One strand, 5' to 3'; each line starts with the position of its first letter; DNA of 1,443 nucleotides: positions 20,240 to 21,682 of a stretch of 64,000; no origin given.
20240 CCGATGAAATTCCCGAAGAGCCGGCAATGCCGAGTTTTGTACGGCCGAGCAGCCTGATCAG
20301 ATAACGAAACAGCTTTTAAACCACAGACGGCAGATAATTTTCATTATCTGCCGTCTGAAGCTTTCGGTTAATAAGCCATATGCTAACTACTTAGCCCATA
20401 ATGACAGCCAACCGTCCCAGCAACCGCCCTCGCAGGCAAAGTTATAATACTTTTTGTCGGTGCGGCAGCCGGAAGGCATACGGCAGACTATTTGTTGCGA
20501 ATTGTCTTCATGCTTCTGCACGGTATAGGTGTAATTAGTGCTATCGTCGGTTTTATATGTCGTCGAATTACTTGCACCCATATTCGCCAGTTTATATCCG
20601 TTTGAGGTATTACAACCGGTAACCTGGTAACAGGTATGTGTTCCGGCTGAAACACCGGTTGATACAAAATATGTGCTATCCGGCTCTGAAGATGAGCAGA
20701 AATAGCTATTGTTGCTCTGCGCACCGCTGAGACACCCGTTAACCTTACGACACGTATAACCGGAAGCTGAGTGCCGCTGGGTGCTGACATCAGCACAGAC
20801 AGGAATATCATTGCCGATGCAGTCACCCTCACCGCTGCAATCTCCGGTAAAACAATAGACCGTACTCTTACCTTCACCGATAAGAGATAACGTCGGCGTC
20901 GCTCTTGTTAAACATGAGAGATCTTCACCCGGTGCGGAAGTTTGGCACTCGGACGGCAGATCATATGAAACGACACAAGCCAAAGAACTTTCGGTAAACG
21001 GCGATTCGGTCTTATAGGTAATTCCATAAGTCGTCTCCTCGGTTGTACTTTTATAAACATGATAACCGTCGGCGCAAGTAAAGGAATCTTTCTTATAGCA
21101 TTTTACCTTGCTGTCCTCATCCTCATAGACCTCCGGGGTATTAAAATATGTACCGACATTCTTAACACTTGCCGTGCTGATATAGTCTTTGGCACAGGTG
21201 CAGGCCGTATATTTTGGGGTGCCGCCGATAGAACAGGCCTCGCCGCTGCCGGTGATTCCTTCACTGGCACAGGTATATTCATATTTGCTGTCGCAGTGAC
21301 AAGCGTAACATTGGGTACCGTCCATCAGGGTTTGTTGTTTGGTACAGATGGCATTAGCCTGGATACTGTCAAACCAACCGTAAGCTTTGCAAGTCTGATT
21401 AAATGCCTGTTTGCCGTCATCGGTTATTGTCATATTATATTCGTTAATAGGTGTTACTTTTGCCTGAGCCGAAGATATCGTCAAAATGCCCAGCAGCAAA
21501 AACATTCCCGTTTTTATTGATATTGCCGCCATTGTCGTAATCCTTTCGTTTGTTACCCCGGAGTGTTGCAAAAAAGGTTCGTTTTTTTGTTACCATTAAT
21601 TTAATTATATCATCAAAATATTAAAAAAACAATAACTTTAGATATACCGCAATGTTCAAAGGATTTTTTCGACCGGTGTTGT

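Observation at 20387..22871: Divergent mirror-image pair of cysteine-rich secreted paralogs with conserved ends and a diverged Cys-framed core (no family I can name)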

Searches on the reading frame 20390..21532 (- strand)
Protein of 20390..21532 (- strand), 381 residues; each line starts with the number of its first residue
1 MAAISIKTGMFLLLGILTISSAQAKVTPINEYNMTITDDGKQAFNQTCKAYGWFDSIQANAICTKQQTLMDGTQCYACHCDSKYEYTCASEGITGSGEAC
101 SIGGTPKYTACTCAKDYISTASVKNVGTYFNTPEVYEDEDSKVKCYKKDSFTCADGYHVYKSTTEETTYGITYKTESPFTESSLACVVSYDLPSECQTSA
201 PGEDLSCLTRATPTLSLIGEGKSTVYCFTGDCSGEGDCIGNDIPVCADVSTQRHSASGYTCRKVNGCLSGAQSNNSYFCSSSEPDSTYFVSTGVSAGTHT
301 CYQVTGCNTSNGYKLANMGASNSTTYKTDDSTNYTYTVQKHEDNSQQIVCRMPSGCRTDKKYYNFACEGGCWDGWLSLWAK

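Call 4: search_protein_families(library=pfam, proteins=[window:20390-21532:-], max_evalue=10)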
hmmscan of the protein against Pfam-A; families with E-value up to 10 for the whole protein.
window:20390-21532:- (381 aa): 0 families

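Call 6: find_homologous_proteins(query=window:20390-21532:-, max_evalue=0.001)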
Query window:20390-21532:- (381 aa): 14 proteins with E <= 0.001 among 686 candidates.
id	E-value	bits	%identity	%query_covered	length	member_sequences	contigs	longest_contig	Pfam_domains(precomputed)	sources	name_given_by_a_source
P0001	2.5e-258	875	100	100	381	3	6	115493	-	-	-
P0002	2.3e-207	707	85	97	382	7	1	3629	-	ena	-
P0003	8.1e-205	698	82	99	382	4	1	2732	-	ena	-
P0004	2.8e-111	391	53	100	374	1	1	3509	-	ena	-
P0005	2.9e-111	391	54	100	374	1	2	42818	-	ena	-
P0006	4.1e-111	390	53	100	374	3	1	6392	-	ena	-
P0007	1.5e-107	378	53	100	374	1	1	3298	-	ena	-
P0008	4.9e-103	363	52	97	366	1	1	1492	-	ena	-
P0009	3.6e-99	351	51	96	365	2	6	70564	-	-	-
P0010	4.2e-93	331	48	97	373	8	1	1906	-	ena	-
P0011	1.0e-88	316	45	100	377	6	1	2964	-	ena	-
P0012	3.1e-86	308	44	98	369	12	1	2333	-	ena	-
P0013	3.4e-56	209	36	98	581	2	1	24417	-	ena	-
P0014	1.2e-47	181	43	64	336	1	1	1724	-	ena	-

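Call 7: search_protein_families(library=ncbifam, proteins=[window:20390-21532:-], max_evalue=10)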
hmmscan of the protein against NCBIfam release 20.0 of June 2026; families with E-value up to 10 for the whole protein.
window:20390-21532:- (381 aa): 1 family
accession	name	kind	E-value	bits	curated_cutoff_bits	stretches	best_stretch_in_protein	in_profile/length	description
NF050002.1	YqbG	equivalog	0.2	11.7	100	1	310-347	62-99/125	protein YqbG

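Call 8: search_solved_structures(query=window:20390-21532:-, max_evalue=10)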
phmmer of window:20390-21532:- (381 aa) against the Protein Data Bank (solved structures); distinct sequences matched with E-value up to 10: 0.

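Call 15: find_encoding_contigs(protein=P0001, flank=6000, max_places=10)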
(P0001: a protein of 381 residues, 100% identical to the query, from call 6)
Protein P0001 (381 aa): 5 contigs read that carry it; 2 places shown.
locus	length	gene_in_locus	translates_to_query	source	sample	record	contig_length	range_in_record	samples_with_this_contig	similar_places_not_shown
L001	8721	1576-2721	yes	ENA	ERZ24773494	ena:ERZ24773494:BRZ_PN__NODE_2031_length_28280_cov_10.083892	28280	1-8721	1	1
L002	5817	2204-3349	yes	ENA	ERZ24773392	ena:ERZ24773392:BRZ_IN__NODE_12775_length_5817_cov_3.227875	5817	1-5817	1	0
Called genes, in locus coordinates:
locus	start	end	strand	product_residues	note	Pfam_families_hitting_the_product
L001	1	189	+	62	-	?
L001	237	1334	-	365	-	-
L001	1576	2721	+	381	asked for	-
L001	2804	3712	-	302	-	PF01739:CheR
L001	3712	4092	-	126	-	PF00072:Response_reg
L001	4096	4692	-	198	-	-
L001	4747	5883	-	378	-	-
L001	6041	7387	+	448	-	PF01134:GIDA, PF01266:DAO (weak)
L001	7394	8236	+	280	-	PF00494:SQS_PSY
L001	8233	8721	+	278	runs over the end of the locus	PF00494:SQS_PSY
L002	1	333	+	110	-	?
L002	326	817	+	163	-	-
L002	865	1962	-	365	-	-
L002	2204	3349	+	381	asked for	-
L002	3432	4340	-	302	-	PF01739:CheR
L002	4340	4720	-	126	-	PF00072:Response_reg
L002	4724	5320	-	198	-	-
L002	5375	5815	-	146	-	?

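Call 16: find_encoding_contigs(protein=P0005, flank=6000, max_places=10)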
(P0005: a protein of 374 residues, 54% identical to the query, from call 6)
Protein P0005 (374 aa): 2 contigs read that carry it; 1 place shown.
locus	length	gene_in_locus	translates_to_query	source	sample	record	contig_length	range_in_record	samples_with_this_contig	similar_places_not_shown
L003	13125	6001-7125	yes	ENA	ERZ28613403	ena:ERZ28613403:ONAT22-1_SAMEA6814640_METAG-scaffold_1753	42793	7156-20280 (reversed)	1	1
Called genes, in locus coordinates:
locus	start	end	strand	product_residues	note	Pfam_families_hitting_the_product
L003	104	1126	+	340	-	PF03462:PCRF, PF00472:RF-1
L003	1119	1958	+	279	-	PF12697:Abhydrolase_6 (faint), PF00561:Abhydrolase_1 (faint), PF12146:Hydrolase_4, PF00326:Peptidase_S9, PF01738:DLH (weak), PF05448:AXE1 (weak), PF12146:Hydrolase_4 (weak)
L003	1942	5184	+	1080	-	PF13116:YhdP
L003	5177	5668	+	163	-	-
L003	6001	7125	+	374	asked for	-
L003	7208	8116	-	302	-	PF01739:CheR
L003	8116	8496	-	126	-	PF00072:Response_reg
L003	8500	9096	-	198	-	-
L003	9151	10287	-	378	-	-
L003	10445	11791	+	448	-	PF01134:GIDA, PF01266:DAO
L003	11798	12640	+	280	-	PF00494:SQS_PSY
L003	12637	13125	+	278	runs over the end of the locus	PF00494:SQS_PSY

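Call 17: find_encoding_contigs(protein=P0002, flank=6000, max_places=6)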
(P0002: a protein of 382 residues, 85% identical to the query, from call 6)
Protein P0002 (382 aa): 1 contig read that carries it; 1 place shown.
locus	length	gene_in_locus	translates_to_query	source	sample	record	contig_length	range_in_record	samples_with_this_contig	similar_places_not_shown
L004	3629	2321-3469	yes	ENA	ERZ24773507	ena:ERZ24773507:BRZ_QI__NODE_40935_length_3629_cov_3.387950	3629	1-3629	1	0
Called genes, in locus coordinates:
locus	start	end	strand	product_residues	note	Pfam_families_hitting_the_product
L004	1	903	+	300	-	?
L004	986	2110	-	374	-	-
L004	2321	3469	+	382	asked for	-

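Call 18: find_encoding_contigs(protein=P0003, flank=6000, max_places=6)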
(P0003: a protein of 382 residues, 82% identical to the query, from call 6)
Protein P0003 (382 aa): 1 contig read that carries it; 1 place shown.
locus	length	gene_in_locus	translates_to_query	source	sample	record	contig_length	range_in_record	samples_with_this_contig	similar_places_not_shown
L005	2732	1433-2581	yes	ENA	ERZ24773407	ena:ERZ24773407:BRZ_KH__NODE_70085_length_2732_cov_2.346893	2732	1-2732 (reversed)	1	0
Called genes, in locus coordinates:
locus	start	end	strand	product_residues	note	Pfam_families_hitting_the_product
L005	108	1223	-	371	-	-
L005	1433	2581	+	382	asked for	-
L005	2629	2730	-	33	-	?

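Call 19: find_encoding_contigs(protein=P0013, flank=10000, max_places=6)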
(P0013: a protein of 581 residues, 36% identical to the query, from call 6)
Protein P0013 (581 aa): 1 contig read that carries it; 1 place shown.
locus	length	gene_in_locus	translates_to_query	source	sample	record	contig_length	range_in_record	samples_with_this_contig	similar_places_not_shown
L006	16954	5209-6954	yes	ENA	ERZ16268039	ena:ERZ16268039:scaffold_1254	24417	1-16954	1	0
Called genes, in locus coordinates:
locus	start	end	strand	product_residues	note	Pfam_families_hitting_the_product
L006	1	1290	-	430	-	?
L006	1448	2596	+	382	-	-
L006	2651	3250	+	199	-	-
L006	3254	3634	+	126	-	PF00072:Response_reg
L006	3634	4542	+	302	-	PF01739:CheR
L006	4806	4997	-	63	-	-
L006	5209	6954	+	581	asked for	-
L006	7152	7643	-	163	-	-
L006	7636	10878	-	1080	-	PF13116:YhdP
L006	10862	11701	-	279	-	PF12697:Abhydrolase_6 (faint), PF00561:Abhydrolase_1 (faint), PF12146:Hydrolase_4 (weak), PF00326:Peptidase_S9, PF01738:DLH (weak), PF05448:AXE1 (weak), PF12146:Hydrolase_4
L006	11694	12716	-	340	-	PF03462:PCRF, PF00472:RF-1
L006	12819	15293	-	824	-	PF00912:Transgly, PF17092:PCB_OB, PF00905:Transpeptidase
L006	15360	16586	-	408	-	PF11741:AMIN, PF01520:Amidase_3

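Call 20: find_encoding_contigs(protein=P0006, flank=6000, max_places=6)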
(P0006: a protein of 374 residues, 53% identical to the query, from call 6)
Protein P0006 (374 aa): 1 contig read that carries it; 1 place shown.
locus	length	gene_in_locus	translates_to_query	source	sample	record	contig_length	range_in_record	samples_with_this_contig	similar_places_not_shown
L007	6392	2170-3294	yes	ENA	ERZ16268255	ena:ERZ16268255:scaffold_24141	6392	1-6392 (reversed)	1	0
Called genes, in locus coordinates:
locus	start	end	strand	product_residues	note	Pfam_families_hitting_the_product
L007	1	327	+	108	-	?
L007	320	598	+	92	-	-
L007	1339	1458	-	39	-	-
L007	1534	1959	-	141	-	-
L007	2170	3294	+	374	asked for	-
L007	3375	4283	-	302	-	PF01739:CheR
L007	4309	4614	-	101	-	PF00072:Response_reg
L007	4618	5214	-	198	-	-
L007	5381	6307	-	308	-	-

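Call 21: search_protein_representatives(alignment_id=A2)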
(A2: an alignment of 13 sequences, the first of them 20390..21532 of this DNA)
Query: 13 sequences, 372 profile positions. Proteins with E-value up to 0.001 (for the whole library): 49; up to 1e-10: 39; up to 1e-30: 19. The best 49 are listed.
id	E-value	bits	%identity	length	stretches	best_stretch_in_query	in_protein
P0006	7.0e-203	690.3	-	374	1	1-372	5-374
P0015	1.3e-123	429.4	-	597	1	1-372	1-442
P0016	1.4e-116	406.3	-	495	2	6-355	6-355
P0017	3.5e-91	322.7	-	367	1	7-370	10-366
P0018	3.4e-85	303.0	-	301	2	1-157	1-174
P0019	2.6e-78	280.4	-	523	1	6-368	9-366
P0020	1.1e-62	229.0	-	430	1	8-371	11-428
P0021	1.7e-53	198.7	-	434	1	3-371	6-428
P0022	1.1e-52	196.1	-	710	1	14-370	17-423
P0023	3.7e-51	191.0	-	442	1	28-372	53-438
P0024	3.5e-50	187.8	-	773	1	2-370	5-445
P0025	6.2e-47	177.1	-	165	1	1-101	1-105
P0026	5.7e-46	173.9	-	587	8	78-307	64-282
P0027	7.4e-46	173.5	-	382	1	7-370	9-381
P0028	2.2e-42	162.1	-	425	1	3-358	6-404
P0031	2.6e-34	135.6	-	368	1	3-370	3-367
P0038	8.2e-27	110.9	-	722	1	18-371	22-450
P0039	1.4e-26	110.1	-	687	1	2-371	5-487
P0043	2.9e-23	99.2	-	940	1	2-346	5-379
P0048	8.1e-15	71.4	-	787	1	40-359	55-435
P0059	3.6e-07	46.2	-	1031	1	45-303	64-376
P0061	1.2e-06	44.5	-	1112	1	50-349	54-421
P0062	2.5e-05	40.2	-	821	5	51-122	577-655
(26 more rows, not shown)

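Call 22: predict_structure(alignment_id=A2)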
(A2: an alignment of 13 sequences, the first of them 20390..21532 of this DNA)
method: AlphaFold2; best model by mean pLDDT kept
length: 381 residues; sequences in the alignment: 13
mean_pLDDT: 59.8   pTM: 0.38
mean pLDDT of the five models: 59.8, 58.7, 54.3, 53.4, 43.5
residues with pLDDT >= 90: 17; 70-90: 115; 50-70: 106; < 50: 143
segments of 3 or more residues with pLDDT < 50: 1-43, 89-104, 201-208, 212-214, 229-276, 363-370, 372-381
pLDDT, mean of each block of 10 residues (from residue 1): 35 40 32 36 58 69 76 75 59 43 50 82 88 81 84 85 54 85 84 62 47 50 54 29 28 33 33 48 83 61 78 77 70 79 70 71 45 43 33
secondary structure, 60 per line:
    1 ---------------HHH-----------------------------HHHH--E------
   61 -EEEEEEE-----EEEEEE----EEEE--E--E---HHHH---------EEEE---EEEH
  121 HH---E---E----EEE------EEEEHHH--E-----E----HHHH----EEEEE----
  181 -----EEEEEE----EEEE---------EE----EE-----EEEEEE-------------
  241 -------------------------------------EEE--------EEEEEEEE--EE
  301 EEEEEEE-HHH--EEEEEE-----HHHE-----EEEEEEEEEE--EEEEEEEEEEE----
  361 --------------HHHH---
elements in order: H48-51 E62-68 E74-79 E84-87 H97-100 E110-113 E117-119 E135-137 E144-147 H164-167 E172-176 E186-191 E196-199 E222-227 E278-280 E289-296 E299-307 E314-319 E334-343 E346-356 H375-378

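Call 23: search_protein_families(library=pfam, proteins=[P0015, P0022, P0024, P0038, P0039, P0043, P0048, P0059, P0061, P0062], max_evalue=0.01)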
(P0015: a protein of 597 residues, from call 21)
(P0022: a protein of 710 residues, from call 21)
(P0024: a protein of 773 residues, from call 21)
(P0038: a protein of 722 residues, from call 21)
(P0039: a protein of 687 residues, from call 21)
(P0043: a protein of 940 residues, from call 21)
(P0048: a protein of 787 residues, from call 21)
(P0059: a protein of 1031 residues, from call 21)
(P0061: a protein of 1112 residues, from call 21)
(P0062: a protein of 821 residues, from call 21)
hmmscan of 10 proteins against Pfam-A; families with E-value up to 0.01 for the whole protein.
P0015 (597 aa): 1 family
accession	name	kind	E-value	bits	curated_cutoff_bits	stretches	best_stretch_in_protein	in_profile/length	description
PF21023.2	DENR_N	-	0.009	16.1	25.3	0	466-483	6-23/37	DENR, N-terminal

P0022 (710 aa): 0 families

P0024 (773 aa): 4 families
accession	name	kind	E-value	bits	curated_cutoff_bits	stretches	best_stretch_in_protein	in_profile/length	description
PF00085.26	Thioredoxin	-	3.5e-19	69.1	23.5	1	457-554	3-101/103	Thioredoxin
PF21349.2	RUBY_RBDX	-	2.3e-13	49.8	26.5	1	576-604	1-29/30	Rubrerythrin, rubredoxin-like domain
PF13098.12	Thioredoxin_2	-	0.00015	22.5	27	1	475-545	8-94/104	Thioredoxin-like domain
PF23458.2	DUF7130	-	0.00034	20.9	35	1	549-606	28-85/89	Domain of unknown function (DUF7130)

P0038 (722 aa): 0 families

P0039 (687 aa): 0 families

P0043 (940 aa): 0 families

P0048 (787 aa): 0 families

P0059 (1031 aa): 1 family
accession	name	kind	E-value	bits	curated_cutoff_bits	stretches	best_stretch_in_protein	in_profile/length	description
PF25291.1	CGLA_C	-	0.004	17.6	27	0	758-789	7-38/79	Lambda-carrageenase C-terminal domain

P0061 (1112 aa): 0 families

P0062 (821 aa): 0 families

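Call 25: find_related_loci(query=A2, collection=genome_contigs, flank=6000)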
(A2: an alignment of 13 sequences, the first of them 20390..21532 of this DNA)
Query A2 (381 aa) in genome_contigs; peptide patterns used: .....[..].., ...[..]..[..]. (x = any residue, [..] = any of these).
29 stretches matched a pattern, but none encodes a relative of the query by tblastn (E <= 1e-3).

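Call 40: search_solved_structures(query=A3, max_evalue=1)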
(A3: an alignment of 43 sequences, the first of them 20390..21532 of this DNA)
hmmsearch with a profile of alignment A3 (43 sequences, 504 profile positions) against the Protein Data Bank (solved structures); distinct sequences matched with E-value up to 1: 0.

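Call 51: predict_structure(alignment_id=A3)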
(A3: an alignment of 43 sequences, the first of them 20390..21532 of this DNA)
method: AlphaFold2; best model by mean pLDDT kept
length: 381 residues; sequences in the alignment: 43
mean_pLDDT: 83.8   pTM: 0.58
mean pLDDT of the five models: 83.8, 83.7, 83.6, 83.1, 82.8
residues with pLDDT >= 90: 218; 70-90: 88; 50-70: 44; < 50: 31
segments of 3 or more residues with pLDDT < 50: 1-3, 20-25, 31-39, 368-372
pLDDT, mean of each block of 10 residues (from residue 1): 50 55 51 46 74 92 92 93 94 95 91 97 94 95 96 92 64 93 93 89 90 79 83 91 92 85 95 90 97 94 97 94 82 89 93 86 53 52 49
secondary structure, 60 per line:
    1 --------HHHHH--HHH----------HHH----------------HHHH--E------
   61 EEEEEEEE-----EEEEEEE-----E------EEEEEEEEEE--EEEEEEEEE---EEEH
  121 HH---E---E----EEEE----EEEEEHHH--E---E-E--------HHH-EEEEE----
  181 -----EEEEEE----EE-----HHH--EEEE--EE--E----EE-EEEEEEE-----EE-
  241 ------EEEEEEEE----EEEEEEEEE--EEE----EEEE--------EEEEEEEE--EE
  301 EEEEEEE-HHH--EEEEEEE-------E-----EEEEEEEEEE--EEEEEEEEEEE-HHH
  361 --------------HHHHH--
elements in order: H9-13 H48-51 E61-68 E74-80 E93-102 E105-113 E117-119 E135-138 E143-147 E172-176 E186-191 E208-211 E226-232 E247-254 E259-267 E270-272 E277-280 E289-296 E299-307 E314-320 E334-343 E346-356 H375-379

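Call 55: fold_search(model_id=the predicted structure, library=pdb)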
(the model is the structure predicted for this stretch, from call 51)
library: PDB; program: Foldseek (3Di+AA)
matches with E <= 10: 90; with E <= 0.001: 0
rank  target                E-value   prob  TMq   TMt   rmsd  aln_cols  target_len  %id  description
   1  5k8r                  6.5e-01  0.02  0.13  0.12  19.1       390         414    7  Structure of human clustered protocadherin gamma B3 EC1-4 (released 2016-08-24)
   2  5lgk_A                7.6e-01  0.01  0.07  0.08  26.1       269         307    8  Crystal structure of the human IgE-Fc bound to its B cell receptor derCD23 (released 2017-04-05)
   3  6meq                  8.5e-01  0.02  0.10  0.10  22.5       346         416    8  PcdhgB3 EC1-4 in 50 mM HEPES (released 2019-09-04)
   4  5lgk_C                9.5e-01  0.01  0.07  0.08  25.7       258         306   10  Crystal structure of the human IgE-Fc bound to its B cell receptor derCD23 (released 2017-04-05)
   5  5lgk_B                1.2e+00  0.02  0.08  0.10  23.6       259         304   12  Crystal structure of the human IgE-Fc bound to its B cell receptor derCD23 (released 2017-04-05)
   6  8egw_A                1.5e+00  0.02  0.11  0.12  17.7       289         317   12  Complex of Fat4(EC1-4) bound to Dchs1(EC1-3) (released 2023-02-22)
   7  4lp5_B                2.0e+00  0.01  0.09  0.13  19.3       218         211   10  Crystal structure of the full-length human RAGE extracellular domain (VC1C2 fragment) (released 2013-10-16)
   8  5szm_A                2.1e+00  0.01  0.10  0.09  21.6       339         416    8  Protocadherin gamma A8 extracellular cadherin domains 1-4 (released 2016-10-19)
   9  8egw_B                2.2e+00  0.01  0.10  0.10  20.6       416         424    8  Complex of Fat4(EC1-4) bound to Dchs1(EC1-3) (released 2023-02-22)
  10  5ftx                  2.2e+00  0.01  0.09  0.06  35.0       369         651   10  Structure of surface layer protein SbsC, domains 4-9 (released 2017-02-22)
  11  4uj8_C                2.3e+00  0.03  0.08  0.10  15.6       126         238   13  Structure of surface layer protein SbsC, domains 6-7 (released 2016-04-27)
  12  9euj_G                2.5e+00  0.01  0.10  0.06  24.6       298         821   12  Cryo-EM structure of Staphylococcus aureus bacteriophage phi812 baseplate in the post-contraction state - sheath initi (released 2025-04-09)
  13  5mol_A                2.6e+00  0.01  0.08  0.09  23.7       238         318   12  Human IgE-Fc crystal structure (released 2018-01-10)
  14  3c9a_A                3.2e+00  0.01  0.07  0.11  20.8       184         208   10  High Resolution Crystal Structure of Argos bound to the EGF domain of Spitz (released 2008-05-20)
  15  4uj8_D                3.4e+00  0.02  0.07  0.09  16.0       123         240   10  Structure of surface layer protein SbsC, domains 6-7 (released 2016-04-27)
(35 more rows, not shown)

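Call 59: find_encoding_contigs(protein=P0008, flank=5000, max_places=6)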
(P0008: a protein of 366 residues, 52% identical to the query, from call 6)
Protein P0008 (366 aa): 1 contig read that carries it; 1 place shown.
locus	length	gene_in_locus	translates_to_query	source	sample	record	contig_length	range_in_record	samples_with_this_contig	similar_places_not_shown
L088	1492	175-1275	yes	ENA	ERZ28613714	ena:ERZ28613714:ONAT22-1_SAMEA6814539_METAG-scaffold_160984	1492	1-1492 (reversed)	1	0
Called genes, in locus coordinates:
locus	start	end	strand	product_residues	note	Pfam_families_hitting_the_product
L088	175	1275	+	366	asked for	-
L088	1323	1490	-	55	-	?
